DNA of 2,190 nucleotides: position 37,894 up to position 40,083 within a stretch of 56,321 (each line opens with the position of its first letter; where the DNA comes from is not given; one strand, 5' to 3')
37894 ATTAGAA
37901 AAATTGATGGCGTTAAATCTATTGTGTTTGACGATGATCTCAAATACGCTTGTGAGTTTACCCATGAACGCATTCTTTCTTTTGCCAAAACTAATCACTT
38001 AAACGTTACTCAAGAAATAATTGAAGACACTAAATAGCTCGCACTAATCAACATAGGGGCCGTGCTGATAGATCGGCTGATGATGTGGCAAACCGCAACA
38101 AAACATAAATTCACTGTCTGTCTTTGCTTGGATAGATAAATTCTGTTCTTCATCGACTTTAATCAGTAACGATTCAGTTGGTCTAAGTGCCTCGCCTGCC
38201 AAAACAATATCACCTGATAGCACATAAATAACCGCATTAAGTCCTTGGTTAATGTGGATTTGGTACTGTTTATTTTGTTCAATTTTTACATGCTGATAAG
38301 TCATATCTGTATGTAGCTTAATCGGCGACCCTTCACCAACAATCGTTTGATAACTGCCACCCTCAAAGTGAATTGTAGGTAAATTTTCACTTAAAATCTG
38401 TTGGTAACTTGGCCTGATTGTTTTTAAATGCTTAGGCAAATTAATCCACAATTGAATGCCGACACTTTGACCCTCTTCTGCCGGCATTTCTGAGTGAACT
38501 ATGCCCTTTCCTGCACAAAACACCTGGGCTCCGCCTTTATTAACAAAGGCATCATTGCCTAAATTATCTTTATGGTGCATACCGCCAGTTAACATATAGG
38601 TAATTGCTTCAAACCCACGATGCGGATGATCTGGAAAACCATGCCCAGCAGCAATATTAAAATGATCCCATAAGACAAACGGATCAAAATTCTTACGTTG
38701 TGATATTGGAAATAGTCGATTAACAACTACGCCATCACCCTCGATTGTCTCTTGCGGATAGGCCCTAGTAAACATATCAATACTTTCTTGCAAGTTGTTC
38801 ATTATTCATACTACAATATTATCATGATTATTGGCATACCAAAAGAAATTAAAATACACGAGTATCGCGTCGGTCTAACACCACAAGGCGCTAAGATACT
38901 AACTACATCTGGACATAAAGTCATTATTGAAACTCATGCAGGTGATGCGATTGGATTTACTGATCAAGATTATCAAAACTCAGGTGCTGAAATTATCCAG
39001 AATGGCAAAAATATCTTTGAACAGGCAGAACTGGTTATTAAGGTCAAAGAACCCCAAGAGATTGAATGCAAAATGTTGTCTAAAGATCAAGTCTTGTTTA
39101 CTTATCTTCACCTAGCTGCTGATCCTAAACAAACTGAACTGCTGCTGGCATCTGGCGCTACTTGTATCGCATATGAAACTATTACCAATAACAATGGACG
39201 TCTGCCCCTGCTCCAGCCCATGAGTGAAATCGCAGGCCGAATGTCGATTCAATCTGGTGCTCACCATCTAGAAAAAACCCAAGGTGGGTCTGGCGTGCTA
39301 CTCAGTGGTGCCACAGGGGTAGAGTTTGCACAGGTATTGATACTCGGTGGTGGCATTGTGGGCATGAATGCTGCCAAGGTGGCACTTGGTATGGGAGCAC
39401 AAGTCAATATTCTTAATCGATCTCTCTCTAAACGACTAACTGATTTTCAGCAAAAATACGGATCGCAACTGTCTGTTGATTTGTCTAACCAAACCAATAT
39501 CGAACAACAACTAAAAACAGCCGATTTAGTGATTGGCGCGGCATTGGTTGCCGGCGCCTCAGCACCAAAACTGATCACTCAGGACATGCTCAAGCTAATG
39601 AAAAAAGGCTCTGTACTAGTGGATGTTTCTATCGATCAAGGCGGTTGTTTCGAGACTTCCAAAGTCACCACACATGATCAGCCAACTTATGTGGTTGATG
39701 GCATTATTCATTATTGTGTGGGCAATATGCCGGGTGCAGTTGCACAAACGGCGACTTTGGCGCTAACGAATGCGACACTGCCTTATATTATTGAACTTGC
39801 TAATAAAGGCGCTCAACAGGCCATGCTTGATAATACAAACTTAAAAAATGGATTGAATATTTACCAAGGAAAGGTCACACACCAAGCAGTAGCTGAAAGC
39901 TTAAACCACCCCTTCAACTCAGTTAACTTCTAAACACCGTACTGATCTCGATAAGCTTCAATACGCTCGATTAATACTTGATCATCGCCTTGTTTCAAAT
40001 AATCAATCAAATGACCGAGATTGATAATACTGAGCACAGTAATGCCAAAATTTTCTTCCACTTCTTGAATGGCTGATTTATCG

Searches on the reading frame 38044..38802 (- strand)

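Call 42: search_protein_families(library=pfam, proteins=[window:38044-38802:-], max_evalue=0.001)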
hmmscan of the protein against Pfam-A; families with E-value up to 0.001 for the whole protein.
window:38044-38802:- (252 aa): 3 families
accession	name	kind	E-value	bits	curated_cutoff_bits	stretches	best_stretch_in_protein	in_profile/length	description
PF02678.22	Pirin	-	1.3e-26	93.1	26.1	1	29-120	6-108/108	Pirin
PF05726.19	Pirin_C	-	1.5e-12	48.3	27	1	169-251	1-83/103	Pirin C-terminal cupin domain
PF17954.7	Pirin_C_2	-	1.2e-06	29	22.9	1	157-234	8-83/86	Quercetinase C-terminal cupin domain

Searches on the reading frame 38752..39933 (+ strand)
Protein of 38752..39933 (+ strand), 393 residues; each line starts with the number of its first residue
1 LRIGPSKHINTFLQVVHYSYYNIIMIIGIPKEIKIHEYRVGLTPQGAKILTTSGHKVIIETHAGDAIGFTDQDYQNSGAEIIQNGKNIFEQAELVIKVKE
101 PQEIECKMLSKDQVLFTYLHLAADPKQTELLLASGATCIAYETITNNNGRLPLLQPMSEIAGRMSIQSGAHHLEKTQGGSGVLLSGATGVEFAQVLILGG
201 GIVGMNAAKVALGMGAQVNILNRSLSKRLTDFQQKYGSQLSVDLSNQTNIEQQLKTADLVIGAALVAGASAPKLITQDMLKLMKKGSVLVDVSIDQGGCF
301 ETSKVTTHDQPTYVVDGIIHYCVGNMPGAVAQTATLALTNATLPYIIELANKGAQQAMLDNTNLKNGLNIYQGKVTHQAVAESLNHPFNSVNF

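Call 42: search_protein_families(library=pfam, proteins=[window:38752-39933:+], max_evalue=0.001)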
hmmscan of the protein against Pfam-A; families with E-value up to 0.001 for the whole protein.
window:38752-39933:+ (393 aa): 5 families
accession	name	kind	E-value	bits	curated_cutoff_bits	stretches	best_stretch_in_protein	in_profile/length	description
PF01262.27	AlaDh_PNT_C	-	8.4e-80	267.6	23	1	165-378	1-214/214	Alanine dehydrogenase/PNT, C-terminal domain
PF05222.21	AlaDh_PNT_N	-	3.6e-47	160.5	30.4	1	28-161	1-136/136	Alanine dehydrogenase/PNT, N-terminal domain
PF02826.25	2-Hacid_dh_C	-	4.9e-07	29.7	25.1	1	191-293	35-127/178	D-isomer specific 2-hydroxyacid dehydrogenase, NAD binding domain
PF01488.26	Shikimate_DH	-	2.4e-06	28.1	24.3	1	192-293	12-112/138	Shikimate / quinate 5-dehydrogenase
PF07992.20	Pyr_redox_2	-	0.00019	21.4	26.1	1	129-252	102-208/291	Pyridine nucleotide-disulphide oxidoreductase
